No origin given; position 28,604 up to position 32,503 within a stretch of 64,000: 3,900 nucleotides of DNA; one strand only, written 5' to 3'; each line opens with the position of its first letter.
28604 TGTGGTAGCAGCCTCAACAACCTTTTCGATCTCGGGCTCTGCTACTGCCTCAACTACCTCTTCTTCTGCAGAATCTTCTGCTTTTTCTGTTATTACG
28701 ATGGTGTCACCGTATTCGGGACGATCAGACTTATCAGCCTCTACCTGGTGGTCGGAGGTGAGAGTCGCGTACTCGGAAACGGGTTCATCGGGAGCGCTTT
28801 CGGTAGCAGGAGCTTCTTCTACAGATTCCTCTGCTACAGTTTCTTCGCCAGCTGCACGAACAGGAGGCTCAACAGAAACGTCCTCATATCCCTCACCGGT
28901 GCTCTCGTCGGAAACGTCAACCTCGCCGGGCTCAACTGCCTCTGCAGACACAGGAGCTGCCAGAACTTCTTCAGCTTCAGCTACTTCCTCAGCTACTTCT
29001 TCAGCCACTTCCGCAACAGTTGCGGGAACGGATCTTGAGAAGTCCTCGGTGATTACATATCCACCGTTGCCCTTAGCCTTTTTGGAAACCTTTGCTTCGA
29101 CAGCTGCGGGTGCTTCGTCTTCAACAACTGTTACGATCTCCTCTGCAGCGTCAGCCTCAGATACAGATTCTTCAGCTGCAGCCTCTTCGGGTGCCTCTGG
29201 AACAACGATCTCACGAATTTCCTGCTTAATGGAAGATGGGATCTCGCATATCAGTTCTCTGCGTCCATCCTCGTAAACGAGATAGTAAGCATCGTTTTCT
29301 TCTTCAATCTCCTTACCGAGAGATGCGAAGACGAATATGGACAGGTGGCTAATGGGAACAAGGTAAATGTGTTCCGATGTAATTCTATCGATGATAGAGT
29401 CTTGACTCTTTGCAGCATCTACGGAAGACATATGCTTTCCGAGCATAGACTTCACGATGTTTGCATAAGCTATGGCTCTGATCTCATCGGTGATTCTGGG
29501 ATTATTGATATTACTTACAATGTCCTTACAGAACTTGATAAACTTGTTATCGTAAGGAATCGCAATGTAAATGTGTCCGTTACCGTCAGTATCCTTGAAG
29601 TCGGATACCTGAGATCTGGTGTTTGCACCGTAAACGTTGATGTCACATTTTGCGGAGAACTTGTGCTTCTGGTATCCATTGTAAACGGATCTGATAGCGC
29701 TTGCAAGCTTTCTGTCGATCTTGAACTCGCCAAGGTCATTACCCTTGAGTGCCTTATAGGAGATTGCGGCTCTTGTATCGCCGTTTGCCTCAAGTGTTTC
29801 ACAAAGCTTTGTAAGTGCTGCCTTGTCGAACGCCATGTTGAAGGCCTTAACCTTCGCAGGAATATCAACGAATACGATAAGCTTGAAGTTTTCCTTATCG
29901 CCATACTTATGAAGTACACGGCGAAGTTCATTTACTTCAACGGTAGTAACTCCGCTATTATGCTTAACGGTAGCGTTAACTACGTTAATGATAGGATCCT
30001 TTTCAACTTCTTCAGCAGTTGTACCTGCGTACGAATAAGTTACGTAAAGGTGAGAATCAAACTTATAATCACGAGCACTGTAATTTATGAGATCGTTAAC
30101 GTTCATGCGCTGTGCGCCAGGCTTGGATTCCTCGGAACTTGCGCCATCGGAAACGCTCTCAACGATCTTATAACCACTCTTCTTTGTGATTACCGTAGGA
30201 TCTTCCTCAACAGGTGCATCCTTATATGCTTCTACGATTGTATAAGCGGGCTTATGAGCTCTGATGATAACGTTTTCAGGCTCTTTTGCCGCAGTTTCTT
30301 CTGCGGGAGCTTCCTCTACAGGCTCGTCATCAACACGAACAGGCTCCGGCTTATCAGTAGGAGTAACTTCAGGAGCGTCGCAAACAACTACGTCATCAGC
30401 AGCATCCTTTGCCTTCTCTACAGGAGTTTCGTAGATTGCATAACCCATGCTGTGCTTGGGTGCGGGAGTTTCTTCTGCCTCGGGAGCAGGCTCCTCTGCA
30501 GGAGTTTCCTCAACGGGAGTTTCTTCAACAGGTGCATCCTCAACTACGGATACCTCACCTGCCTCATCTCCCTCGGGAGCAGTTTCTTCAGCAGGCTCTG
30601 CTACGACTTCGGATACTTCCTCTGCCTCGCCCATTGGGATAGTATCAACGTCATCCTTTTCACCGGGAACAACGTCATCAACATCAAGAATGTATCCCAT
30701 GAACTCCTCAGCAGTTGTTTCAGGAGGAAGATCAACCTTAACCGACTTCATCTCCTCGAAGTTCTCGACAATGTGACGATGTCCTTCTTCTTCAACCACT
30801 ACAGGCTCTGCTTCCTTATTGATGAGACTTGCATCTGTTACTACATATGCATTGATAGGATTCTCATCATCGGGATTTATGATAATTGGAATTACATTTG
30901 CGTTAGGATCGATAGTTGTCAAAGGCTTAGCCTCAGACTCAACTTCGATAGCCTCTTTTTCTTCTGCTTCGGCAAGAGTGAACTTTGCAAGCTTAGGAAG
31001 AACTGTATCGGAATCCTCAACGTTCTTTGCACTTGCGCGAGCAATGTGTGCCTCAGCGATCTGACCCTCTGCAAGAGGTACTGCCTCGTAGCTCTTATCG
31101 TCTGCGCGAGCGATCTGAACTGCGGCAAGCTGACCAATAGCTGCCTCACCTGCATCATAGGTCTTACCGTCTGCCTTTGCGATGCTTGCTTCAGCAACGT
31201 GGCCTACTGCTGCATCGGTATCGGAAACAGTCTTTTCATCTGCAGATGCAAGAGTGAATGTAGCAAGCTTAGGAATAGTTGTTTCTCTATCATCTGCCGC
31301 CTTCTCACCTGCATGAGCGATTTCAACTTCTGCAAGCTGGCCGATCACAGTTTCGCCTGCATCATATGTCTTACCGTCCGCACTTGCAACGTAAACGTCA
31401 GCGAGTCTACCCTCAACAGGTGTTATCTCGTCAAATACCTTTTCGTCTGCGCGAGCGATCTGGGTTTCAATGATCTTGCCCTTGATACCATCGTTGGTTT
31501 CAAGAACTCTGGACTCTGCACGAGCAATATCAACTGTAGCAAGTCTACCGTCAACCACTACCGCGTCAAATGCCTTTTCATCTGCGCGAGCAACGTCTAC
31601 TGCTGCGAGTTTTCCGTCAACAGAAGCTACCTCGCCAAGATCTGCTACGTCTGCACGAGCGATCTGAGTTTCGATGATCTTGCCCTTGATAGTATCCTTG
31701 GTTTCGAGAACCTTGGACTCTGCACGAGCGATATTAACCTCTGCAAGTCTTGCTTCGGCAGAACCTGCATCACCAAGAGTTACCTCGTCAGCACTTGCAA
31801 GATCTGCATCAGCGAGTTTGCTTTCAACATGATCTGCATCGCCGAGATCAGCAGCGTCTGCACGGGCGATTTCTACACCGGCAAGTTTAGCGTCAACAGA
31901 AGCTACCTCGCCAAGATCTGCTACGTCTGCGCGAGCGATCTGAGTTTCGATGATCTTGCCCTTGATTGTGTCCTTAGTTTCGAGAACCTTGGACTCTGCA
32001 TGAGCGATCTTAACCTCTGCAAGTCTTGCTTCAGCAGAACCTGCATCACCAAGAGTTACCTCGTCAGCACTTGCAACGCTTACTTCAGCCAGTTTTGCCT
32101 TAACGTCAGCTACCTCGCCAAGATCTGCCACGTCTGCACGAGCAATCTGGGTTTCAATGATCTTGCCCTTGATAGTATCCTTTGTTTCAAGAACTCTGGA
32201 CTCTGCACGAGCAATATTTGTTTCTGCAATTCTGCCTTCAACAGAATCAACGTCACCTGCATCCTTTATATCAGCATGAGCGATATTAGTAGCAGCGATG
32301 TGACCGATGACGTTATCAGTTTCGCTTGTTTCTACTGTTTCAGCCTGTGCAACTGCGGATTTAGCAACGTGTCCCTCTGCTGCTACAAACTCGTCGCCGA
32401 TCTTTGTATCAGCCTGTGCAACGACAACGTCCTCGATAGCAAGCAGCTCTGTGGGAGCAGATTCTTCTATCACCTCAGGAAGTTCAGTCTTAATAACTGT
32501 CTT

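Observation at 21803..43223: Orphan 20-kb gene: a 6,671-aa hyper-acidic, tail-anchored giant protein in a coaW / giant / small-TM-protein transcription unit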

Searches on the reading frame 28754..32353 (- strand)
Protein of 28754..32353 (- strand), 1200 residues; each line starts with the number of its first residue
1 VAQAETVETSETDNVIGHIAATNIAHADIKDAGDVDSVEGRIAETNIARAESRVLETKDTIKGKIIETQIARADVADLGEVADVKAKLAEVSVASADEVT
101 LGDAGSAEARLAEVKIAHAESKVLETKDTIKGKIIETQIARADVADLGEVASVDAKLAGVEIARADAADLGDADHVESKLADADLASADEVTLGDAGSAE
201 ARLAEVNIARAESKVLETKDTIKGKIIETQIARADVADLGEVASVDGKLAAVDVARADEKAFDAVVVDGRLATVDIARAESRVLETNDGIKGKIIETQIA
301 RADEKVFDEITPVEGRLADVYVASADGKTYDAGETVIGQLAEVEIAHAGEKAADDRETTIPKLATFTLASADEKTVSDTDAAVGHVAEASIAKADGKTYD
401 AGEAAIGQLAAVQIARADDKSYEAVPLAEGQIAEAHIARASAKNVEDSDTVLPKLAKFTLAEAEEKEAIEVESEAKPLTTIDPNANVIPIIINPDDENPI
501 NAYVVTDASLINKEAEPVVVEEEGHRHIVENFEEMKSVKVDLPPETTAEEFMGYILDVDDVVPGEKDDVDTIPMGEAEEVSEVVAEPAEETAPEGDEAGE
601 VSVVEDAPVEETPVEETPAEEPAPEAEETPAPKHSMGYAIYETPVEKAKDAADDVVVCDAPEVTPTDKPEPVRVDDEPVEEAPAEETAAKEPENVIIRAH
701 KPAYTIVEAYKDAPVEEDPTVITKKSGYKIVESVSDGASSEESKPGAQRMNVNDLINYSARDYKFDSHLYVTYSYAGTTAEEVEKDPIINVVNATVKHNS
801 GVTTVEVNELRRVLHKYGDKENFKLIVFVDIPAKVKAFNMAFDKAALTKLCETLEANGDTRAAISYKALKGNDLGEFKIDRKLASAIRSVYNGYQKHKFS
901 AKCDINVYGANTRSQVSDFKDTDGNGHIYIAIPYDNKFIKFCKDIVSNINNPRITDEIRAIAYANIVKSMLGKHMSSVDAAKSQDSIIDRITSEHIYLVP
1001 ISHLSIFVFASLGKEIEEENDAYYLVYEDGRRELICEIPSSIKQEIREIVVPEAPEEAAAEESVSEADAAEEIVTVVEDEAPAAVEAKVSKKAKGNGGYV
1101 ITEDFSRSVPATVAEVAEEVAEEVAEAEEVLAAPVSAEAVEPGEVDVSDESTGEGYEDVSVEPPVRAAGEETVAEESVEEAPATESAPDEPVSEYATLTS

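Call 68: predict_structure(protein=window:28754-32353:-)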
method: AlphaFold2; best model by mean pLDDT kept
length: 1200 residues; sequences in the alignment: 1
mean_pLDDT: 30.6   pTM: 0.27
mean pLDDT of the five models: 30.6, 28.0, 25.0, 25.0, 22.9
residues with pLDDT >= 90: 0; 70-90: 0; 50-70: 13; < 50: 1187
segments of 3 or more residues with pLDDT < 50: 1-612, 614-617, 619-623, 625-629, 631-670, 672-796, 798-805, 817-819, 821-1200
pLDDT, mean of each block of 10 residues (from residue 1): 26 25 27 29 28 27 27 27 27 24 26 24 23 31 28 29 27 29 28 28 30 25 24 29 26 29 26 24 24 25 27 25 27 31 26 27 28 28 25 27 25 28 29 27 29 25 32 29 35 38 33 28 37 30 38 35 29 34 33 36 38 39 40 31 29 30 37 37 32 26 30 37 29 26 28 30 26 28 40 46 46 49 44 36 37 35 26 28 33 34 27 26 26 33 42 41 44 36 32 31 27 29 27 28 30 27 29 32 28 28 30 31 33 33 32 31 34 31 31 28
secondary structure, 60 per line:
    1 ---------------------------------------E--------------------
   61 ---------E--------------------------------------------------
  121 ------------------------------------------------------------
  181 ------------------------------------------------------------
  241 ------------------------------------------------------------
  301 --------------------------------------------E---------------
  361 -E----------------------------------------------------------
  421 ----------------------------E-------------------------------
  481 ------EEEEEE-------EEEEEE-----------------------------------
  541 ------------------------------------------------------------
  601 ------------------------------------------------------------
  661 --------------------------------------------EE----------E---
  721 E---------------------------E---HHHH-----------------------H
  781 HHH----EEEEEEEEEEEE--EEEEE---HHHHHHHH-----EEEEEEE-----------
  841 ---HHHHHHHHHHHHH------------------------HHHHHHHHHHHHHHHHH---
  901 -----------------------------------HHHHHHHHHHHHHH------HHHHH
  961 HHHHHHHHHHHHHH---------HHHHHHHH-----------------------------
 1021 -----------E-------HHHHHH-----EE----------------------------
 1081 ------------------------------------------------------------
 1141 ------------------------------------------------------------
elements in order (helices of 4 or more, strands of 3 or more residues): E487-492 E500-505 H753-756 H780-783 E788-799 E802-806 H810-817 E823-829 H844-856 H881-897 H936-949 H956-974 H984-991 H1040-1045

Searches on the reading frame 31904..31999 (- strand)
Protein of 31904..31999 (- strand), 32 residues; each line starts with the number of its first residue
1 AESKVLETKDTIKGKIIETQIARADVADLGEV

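Call 75: search_solved_structures(query=window:31904-31999:-, max_evalue=10, show_alignments=2)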
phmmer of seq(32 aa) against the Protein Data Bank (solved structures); distinct sequences matched with E-value up to 10: 3.
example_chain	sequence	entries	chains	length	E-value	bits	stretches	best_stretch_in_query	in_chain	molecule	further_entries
2fkj_A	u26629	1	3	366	0.37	14.1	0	6-28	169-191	Outer Surface Protein A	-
2fkg_A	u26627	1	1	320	1.1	12.8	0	6-28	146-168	Outer Surface Protein A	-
2hkd_A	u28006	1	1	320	1.4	12.5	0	6-28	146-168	Outer Surface Protein A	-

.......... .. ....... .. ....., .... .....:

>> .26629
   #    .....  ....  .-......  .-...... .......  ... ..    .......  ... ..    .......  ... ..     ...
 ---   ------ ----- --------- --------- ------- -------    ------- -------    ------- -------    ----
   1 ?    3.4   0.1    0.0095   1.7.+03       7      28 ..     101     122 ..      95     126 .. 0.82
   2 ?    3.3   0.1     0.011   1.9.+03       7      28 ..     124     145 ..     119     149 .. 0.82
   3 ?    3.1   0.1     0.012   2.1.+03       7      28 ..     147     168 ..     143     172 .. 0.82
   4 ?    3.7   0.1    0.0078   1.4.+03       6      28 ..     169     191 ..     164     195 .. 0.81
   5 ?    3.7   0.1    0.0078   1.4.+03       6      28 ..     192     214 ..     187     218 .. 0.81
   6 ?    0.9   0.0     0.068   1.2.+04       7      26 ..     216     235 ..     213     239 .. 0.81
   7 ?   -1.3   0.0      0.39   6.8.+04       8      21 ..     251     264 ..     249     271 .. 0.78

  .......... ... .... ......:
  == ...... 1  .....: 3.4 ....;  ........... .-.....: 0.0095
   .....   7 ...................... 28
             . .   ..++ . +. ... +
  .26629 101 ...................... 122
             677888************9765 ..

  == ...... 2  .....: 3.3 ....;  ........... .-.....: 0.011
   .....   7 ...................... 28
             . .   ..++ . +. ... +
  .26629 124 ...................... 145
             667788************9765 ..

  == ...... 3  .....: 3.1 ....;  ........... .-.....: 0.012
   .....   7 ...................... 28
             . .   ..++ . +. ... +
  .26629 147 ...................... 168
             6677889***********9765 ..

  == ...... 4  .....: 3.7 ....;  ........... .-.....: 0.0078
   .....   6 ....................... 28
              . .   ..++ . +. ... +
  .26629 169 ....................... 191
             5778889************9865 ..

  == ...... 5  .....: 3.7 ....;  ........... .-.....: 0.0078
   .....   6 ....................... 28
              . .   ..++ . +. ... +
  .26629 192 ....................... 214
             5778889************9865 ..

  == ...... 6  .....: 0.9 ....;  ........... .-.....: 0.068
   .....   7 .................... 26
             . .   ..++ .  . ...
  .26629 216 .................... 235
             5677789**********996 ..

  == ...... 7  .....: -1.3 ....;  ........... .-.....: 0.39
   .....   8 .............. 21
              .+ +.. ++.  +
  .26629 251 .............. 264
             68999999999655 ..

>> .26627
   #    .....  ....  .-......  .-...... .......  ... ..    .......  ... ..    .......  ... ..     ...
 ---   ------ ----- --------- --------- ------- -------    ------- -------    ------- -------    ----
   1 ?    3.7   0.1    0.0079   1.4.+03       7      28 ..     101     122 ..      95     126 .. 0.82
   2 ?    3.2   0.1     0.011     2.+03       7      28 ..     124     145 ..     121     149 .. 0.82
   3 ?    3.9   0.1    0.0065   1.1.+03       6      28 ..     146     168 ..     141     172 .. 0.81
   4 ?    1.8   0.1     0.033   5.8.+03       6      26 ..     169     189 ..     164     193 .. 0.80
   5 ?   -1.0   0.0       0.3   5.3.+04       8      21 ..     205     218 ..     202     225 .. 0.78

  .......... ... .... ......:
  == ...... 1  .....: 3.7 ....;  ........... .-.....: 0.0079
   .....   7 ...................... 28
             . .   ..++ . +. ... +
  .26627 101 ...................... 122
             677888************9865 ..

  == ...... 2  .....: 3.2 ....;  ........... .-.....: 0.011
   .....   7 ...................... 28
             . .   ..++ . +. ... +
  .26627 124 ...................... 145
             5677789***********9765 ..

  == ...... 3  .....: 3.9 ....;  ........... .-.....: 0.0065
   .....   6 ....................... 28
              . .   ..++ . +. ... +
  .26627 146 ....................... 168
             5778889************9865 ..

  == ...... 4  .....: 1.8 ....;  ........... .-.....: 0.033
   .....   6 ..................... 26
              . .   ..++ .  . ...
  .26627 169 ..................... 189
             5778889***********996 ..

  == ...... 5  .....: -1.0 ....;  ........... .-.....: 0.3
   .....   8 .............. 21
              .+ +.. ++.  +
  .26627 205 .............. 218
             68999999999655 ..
